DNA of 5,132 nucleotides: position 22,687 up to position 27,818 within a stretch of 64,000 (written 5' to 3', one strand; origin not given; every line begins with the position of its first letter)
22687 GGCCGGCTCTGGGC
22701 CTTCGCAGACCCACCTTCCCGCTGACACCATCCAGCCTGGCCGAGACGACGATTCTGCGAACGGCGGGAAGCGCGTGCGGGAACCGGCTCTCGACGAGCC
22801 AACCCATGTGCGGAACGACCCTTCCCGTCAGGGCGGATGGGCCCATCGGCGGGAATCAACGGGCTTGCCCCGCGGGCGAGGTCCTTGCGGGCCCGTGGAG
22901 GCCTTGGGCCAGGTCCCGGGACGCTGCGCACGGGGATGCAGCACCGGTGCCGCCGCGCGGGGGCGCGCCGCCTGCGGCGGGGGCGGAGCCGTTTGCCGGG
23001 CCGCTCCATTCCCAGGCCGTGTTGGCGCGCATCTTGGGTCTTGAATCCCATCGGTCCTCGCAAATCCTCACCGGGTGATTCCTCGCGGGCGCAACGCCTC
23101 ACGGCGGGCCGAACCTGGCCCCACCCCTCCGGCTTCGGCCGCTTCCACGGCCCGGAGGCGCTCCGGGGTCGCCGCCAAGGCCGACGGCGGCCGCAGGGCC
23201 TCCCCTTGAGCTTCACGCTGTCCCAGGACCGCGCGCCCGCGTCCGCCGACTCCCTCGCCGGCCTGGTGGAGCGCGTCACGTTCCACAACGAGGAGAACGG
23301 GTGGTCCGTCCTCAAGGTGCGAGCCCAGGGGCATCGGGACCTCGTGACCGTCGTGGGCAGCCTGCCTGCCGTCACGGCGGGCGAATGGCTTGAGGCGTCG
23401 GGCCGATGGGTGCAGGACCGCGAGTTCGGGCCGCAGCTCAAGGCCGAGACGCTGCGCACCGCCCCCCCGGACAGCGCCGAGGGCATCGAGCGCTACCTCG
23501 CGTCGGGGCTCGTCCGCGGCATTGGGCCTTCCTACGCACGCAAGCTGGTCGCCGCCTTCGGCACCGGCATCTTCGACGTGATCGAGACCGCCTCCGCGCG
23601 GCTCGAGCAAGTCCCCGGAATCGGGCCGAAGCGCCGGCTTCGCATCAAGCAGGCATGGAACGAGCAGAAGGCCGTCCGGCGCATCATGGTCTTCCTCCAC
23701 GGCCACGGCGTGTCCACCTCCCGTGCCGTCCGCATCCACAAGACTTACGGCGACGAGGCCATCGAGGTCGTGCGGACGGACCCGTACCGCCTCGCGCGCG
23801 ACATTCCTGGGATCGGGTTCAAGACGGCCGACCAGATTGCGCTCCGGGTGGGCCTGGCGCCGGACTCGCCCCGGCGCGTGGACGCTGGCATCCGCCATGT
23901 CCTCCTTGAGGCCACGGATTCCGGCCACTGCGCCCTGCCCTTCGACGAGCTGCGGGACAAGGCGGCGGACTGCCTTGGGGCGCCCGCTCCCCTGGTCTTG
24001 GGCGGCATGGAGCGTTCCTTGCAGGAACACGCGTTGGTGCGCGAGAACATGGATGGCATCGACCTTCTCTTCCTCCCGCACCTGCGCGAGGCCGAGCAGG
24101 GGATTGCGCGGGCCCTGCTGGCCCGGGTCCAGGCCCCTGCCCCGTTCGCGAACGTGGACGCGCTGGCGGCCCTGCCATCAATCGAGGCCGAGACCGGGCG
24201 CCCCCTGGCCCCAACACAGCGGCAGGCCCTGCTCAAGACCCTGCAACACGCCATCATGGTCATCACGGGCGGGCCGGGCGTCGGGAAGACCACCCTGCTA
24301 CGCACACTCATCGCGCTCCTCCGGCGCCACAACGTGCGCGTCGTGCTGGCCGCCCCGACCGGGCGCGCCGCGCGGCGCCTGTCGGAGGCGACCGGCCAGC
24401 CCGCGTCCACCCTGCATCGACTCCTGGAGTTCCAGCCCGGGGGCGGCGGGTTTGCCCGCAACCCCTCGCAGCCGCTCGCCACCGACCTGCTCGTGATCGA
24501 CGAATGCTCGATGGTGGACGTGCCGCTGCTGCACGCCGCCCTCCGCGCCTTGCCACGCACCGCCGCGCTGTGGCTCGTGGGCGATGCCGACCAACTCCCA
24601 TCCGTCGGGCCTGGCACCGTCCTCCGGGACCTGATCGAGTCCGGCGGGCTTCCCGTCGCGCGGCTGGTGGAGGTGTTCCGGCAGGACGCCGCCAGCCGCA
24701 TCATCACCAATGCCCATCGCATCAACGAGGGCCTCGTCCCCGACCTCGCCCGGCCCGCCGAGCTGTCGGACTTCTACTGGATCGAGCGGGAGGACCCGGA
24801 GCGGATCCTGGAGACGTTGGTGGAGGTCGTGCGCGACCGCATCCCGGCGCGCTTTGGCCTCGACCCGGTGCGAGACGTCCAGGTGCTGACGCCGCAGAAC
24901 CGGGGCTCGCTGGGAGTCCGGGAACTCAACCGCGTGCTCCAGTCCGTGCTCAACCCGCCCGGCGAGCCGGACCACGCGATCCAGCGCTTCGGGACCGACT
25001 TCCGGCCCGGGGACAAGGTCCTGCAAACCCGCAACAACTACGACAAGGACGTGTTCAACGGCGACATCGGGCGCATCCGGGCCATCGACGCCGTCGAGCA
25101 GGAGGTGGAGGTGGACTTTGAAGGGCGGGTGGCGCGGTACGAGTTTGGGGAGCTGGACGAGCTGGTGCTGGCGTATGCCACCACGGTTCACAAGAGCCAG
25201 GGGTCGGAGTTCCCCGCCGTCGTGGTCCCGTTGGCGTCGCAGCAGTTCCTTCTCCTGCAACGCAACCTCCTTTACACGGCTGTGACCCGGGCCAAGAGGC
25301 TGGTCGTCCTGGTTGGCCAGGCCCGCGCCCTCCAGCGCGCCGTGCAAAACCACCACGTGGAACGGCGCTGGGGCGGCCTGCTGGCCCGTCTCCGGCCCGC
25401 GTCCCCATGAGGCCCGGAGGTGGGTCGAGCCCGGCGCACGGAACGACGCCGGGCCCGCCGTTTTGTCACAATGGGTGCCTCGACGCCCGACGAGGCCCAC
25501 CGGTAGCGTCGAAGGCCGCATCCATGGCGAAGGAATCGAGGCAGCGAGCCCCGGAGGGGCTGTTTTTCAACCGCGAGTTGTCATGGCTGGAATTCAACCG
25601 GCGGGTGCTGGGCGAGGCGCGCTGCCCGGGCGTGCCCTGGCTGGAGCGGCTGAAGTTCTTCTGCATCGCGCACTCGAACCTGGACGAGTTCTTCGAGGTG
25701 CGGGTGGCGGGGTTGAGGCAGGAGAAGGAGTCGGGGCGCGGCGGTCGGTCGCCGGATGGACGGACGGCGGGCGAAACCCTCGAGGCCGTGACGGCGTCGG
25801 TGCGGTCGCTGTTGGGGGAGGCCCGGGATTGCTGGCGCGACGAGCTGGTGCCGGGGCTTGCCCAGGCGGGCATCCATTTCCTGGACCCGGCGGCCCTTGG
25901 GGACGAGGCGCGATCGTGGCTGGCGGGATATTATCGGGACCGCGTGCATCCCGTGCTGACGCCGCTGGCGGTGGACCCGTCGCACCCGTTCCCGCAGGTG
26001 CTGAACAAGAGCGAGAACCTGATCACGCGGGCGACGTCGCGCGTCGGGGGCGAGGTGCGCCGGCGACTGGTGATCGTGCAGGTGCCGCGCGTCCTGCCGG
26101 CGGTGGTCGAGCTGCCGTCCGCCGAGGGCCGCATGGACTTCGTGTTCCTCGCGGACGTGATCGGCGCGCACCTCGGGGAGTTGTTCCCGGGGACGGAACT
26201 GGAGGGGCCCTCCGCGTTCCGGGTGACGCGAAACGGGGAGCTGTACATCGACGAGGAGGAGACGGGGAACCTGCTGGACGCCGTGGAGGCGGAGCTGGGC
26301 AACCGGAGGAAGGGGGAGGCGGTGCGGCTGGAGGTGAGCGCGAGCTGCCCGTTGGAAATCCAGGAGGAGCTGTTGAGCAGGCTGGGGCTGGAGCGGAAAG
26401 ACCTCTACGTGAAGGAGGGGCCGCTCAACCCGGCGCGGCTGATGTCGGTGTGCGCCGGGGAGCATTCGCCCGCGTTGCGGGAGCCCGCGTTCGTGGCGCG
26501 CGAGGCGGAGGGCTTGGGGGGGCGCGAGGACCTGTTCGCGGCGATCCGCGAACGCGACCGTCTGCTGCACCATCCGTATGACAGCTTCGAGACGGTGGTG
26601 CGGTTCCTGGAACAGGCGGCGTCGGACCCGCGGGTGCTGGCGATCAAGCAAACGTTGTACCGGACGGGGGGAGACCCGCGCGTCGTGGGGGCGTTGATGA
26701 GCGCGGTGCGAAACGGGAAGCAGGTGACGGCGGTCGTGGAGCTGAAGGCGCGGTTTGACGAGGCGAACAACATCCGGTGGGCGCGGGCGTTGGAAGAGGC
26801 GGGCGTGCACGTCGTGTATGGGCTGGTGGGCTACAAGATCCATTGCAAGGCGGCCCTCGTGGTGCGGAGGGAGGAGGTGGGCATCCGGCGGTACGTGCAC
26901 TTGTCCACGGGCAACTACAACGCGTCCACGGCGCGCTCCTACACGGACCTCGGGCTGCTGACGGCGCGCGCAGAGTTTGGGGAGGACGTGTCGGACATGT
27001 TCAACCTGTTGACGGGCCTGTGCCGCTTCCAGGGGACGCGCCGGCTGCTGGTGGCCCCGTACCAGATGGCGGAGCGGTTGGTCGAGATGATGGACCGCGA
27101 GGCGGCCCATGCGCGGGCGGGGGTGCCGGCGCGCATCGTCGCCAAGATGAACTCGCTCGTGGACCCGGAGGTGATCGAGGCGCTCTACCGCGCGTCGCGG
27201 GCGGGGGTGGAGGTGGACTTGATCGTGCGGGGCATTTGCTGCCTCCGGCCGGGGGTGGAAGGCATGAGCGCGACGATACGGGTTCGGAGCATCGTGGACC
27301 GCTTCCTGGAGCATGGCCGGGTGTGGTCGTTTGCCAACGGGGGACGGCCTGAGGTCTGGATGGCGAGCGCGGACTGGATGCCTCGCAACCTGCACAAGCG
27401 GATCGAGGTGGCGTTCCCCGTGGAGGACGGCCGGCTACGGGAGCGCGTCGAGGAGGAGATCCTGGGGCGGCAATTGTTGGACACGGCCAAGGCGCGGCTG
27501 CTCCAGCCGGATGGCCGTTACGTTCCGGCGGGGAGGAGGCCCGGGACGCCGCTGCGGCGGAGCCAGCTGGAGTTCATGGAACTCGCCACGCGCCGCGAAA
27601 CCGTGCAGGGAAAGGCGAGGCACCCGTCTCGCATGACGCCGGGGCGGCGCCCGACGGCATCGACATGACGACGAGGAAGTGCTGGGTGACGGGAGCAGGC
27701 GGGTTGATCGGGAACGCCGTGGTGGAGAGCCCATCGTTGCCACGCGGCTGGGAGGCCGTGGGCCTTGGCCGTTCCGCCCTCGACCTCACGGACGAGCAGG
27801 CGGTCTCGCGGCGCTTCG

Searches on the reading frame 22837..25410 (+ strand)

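Call 89: search_protein_families(library=pfam, proteins=[window:22837-25410:+], max_evalue=0.00001)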
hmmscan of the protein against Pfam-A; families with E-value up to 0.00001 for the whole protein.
window:22837-25410:+ (857 aa): 10 families
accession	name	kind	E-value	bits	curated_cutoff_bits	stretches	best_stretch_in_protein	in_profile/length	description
PF13245.12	AAA_19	-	1.1e-41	142.6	25.1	1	461-592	1-134/134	AAA domain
PF13604.12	AAA_30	-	4.7e-40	137.8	27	1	457-635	2-174/191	AAA domain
PF14490.11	HHH_RecD2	-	1e-36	125.1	27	1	276-365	1-91/92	ATP-dependent RecD2 DNA helicase HHH domain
PF18335.7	SH3_13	-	1.1e-23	83.3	41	1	697-761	1-65/65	ATP-dependent RecD-like DNA helicase SH3 domain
PF23139.1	OB_YrrC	-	2.7e-23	82.1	27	1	139-211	3-76/76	ATP-dependent DNA helicase YrrC, OB-fold domain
PF13538.12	UvrD_C_2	-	1.6e-20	73.2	27.4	1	778-826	1-52/52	UvrD-like helicase C-terminal domain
PF14520.12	HHH_5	-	7.4e-14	52.4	27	1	226-275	7-56/57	Helix-hairpin-helix domain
PF01443.25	Viral_helicase1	-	2.5e-12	47.6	21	0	780-825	178-226/228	Viral superfamily 1 RNA helicase core domain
PF13401.12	AAA_22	-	7.6e-08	33.2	27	1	471-561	5-97/130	AAA domain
PF13086.12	AAA_11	-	5.9e-07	29.9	27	0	459-511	4-64/257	AAA domain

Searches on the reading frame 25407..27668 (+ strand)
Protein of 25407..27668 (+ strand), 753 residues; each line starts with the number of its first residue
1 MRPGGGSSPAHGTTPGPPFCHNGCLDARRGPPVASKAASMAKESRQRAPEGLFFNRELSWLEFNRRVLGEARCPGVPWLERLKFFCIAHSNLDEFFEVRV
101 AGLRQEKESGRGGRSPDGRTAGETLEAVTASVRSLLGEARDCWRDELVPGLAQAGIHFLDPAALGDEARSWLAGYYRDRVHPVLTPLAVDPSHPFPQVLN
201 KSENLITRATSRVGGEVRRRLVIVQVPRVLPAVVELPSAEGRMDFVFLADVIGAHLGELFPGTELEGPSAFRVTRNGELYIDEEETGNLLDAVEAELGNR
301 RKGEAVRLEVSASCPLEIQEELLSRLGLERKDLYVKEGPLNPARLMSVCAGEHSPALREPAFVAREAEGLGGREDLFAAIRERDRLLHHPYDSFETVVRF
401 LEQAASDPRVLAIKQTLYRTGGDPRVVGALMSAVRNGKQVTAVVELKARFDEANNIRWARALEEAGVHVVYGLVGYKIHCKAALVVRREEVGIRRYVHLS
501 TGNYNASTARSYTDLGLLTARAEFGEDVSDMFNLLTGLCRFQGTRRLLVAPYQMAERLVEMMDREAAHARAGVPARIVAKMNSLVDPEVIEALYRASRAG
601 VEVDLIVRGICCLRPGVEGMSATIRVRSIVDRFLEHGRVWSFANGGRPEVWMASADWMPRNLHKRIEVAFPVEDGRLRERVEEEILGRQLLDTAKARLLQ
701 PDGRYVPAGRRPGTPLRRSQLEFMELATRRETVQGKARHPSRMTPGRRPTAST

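Call 89: search_protein_families(library=pfam, proteins=[window:25407-27668:+], max_evalue=0.00001)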
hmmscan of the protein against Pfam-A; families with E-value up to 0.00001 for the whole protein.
window:25407-27668:+ (753 aa): 4 families
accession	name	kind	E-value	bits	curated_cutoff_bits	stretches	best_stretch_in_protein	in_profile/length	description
PF17941.7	PP_kinase_C_1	-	3.2e-76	255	25.7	1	376-537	2-163/167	Polyphosphate kinase C-terminal domain 1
PF13090.12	PP_kinase_C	-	4e-65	218.9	25.8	1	547-710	1-163/172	Polyphosphate kinase C-terminal domain 2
PF02503.22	PP_kinase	-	6e-53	179.7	31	1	168-347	2-182/183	Polyphosphate kinase middle domain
PF13089.11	PP_kinase_N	-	2.5e-34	118.2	23.8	1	53-158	1-106/107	Polyphosphate kinase N-terminal domain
